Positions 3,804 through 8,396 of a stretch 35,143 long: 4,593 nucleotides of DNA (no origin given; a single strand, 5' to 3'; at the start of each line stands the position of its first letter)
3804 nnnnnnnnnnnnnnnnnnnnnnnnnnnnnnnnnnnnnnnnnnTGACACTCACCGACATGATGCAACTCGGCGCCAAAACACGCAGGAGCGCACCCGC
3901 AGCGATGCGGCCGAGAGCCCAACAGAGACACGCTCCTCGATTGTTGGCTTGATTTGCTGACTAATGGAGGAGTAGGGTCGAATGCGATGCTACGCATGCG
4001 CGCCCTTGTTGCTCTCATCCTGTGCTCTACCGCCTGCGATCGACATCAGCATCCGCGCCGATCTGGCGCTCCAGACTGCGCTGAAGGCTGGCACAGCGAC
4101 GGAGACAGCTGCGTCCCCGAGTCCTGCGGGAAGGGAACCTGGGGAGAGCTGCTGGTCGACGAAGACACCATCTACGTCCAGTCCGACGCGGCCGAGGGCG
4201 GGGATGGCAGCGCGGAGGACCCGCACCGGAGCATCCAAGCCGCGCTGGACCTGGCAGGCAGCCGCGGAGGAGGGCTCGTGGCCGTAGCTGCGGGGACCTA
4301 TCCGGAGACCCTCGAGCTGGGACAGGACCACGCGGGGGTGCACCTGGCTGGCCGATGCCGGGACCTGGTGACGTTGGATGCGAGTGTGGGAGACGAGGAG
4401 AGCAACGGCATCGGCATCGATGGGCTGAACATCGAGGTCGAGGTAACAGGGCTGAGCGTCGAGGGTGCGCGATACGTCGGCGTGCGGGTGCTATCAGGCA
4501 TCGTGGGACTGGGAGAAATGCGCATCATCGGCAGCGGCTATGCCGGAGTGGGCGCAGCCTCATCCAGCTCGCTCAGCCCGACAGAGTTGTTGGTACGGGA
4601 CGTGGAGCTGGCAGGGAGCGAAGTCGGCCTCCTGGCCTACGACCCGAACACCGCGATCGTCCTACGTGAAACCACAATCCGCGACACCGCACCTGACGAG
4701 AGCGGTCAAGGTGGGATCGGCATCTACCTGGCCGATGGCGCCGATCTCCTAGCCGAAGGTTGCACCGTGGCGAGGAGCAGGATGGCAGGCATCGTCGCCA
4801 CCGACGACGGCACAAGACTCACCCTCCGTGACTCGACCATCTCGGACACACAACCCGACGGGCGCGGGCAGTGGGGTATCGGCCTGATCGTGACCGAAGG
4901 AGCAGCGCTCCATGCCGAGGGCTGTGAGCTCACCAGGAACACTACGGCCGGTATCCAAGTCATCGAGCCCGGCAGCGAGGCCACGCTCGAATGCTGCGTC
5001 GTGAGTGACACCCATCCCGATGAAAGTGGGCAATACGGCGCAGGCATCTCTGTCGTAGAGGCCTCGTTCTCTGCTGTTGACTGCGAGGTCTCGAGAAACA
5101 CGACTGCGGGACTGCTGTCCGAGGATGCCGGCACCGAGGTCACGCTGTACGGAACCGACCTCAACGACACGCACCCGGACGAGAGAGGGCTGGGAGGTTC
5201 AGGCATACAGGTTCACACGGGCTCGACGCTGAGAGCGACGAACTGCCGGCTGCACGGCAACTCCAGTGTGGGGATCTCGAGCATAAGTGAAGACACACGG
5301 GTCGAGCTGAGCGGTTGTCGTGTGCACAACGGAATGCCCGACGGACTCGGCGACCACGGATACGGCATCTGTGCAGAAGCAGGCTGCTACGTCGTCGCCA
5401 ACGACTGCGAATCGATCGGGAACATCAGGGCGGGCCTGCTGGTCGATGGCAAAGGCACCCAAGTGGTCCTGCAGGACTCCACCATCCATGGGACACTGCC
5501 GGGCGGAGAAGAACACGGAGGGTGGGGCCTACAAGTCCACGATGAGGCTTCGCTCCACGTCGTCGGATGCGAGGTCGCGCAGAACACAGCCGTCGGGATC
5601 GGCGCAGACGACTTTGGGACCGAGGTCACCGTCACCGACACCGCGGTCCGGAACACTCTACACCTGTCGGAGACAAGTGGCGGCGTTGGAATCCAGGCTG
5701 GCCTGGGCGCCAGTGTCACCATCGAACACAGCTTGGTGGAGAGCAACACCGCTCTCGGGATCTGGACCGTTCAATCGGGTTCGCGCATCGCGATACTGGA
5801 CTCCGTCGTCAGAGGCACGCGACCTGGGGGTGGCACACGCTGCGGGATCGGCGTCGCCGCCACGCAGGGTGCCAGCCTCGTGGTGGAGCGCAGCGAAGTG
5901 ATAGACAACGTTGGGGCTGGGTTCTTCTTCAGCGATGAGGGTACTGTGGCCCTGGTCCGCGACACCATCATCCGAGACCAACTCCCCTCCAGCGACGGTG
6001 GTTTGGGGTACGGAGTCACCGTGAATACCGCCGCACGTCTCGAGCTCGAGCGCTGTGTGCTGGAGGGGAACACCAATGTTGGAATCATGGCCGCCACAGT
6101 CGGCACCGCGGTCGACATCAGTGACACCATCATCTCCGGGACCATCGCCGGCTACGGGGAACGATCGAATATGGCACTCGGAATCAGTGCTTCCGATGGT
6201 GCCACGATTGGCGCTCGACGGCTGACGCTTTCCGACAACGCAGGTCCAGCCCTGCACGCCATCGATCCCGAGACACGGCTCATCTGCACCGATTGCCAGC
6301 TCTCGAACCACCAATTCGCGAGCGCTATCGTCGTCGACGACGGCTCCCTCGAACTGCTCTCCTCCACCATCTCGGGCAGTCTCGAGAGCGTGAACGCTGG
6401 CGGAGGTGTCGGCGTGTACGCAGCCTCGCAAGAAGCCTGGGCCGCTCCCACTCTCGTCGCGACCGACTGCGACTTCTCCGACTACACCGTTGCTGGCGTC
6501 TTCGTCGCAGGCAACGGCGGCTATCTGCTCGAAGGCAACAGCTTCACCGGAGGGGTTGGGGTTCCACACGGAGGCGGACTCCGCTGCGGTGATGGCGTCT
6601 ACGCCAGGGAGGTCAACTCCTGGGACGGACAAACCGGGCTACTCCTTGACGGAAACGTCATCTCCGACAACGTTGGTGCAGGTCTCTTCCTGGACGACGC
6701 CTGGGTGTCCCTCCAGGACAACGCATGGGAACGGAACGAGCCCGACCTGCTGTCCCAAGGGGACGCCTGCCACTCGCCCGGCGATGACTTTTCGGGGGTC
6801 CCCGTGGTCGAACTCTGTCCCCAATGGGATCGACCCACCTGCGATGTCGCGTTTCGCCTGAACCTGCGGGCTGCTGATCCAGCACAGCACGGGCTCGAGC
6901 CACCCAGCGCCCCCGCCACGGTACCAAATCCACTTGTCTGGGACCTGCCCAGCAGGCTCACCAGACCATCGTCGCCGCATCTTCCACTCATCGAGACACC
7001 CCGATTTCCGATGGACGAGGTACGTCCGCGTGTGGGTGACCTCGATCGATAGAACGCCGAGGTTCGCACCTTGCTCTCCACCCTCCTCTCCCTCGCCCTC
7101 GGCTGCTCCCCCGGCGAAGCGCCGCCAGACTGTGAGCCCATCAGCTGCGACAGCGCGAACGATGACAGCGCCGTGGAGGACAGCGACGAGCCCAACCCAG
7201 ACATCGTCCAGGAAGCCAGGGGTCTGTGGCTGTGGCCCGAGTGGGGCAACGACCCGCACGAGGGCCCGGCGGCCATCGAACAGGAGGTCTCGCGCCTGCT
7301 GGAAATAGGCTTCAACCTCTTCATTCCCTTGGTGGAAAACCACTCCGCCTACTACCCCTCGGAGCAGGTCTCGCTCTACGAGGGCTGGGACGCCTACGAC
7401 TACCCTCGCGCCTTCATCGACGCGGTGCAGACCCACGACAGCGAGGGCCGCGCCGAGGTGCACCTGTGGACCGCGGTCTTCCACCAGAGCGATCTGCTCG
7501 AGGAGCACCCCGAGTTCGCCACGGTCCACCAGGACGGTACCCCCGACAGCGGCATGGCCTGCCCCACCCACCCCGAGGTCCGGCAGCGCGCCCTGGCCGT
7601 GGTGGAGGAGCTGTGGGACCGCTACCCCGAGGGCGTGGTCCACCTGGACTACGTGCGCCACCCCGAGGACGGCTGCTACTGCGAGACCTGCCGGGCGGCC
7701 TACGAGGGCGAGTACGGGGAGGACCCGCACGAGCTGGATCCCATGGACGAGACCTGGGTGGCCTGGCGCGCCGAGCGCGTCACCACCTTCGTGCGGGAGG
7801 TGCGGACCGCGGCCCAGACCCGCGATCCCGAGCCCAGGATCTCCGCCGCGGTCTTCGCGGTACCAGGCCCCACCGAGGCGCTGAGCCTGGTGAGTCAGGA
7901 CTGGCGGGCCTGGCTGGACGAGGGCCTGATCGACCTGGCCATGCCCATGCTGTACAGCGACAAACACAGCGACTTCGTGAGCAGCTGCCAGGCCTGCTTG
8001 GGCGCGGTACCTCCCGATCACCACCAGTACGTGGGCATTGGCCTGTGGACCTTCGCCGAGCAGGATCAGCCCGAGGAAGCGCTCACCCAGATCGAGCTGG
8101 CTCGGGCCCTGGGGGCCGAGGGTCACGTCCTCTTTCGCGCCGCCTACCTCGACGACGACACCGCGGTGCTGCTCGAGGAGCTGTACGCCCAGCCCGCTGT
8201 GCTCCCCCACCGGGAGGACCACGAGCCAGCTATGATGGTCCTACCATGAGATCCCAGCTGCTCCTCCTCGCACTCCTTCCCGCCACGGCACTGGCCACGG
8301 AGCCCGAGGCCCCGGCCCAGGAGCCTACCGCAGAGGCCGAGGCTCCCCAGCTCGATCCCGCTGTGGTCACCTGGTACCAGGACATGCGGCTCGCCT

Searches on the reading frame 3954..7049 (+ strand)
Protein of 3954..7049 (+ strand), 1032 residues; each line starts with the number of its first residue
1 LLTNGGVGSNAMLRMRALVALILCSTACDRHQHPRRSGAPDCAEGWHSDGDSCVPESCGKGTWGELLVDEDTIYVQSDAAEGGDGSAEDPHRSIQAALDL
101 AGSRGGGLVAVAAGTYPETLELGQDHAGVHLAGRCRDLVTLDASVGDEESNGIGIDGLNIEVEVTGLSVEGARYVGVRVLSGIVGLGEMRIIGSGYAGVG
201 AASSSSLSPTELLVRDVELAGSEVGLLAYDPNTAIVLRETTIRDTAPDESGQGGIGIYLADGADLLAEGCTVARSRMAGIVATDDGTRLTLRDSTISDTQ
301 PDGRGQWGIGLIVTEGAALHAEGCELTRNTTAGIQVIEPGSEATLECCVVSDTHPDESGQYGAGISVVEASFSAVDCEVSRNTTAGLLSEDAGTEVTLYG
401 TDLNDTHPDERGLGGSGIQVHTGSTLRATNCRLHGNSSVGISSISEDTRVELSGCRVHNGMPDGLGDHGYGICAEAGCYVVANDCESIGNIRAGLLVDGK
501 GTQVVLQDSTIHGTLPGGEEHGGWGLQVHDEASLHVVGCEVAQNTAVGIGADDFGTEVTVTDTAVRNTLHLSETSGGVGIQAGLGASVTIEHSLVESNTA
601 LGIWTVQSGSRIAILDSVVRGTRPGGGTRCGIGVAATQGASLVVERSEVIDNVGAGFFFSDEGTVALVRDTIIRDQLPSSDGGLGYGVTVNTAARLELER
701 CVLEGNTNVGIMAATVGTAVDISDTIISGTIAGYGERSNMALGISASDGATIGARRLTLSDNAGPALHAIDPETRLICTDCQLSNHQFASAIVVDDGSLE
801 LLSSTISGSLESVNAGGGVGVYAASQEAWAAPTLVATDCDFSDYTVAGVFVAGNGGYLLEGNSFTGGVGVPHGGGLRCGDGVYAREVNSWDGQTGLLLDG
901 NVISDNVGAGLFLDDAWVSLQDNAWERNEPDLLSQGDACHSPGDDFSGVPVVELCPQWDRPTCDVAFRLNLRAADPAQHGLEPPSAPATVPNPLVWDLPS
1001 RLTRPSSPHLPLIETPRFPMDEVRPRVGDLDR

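Call 5: search_protein_families(library=pfam, proteins=[window:3954-7049:+], max_evalue=0.001)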
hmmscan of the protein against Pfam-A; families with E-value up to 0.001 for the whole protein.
window:3954-7049:+ (1032 aa): 2 families
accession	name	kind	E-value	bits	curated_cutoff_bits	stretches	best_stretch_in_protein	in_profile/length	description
PF13229.12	Beta_helix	-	2.8e-53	180.2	25.9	4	233-401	9-156/158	Right handed beta helix region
PF05048.19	NosD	-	1.3e-11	44.8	23.6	0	585-667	70-141/212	Periplasmic copper-binding protein (NosD)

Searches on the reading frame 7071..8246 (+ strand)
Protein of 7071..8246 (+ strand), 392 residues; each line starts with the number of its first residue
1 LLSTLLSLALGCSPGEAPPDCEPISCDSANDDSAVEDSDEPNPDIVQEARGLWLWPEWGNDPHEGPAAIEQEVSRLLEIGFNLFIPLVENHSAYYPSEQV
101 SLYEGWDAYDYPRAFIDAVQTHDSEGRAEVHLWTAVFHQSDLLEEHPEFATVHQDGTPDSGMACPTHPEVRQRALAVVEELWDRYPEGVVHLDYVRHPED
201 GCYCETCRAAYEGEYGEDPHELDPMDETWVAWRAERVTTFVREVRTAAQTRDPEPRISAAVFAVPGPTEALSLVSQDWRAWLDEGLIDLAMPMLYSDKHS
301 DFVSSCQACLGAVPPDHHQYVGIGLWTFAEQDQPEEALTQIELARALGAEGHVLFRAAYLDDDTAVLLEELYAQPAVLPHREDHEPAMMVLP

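Call 37: search_protein_families(library=pfam, proteins=[window:7071-8246:+], max_evalue=0.1)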
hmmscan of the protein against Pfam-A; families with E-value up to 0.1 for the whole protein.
window:7071-8246:+ (392 aa): 5 families
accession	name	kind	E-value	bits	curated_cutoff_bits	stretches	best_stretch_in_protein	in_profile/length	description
PF02638.21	GHL10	-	1.5e-18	67.4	27.9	1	68-307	20-273/311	Glycosyl hydrolase-like 10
PF16126.11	DUF4838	-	7.2e-05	22.5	26.6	1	119-257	51-173/325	Domain of unknown function (DUF4838)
PF02449.21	Glyco_hydro_42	-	0.0022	17.8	21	1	142-230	76-173/376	Beta-galactosidase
PF13200.12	DUF4015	-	0.0028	17.3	27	1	165-300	117-231/313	Putative glycosyl hydrolase domain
PF12367.13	PFO_beta_C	-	0.076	13.5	24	0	92-123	10-41/66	Pyruvate ferredoxin oxidoreductase beta subunit C terminal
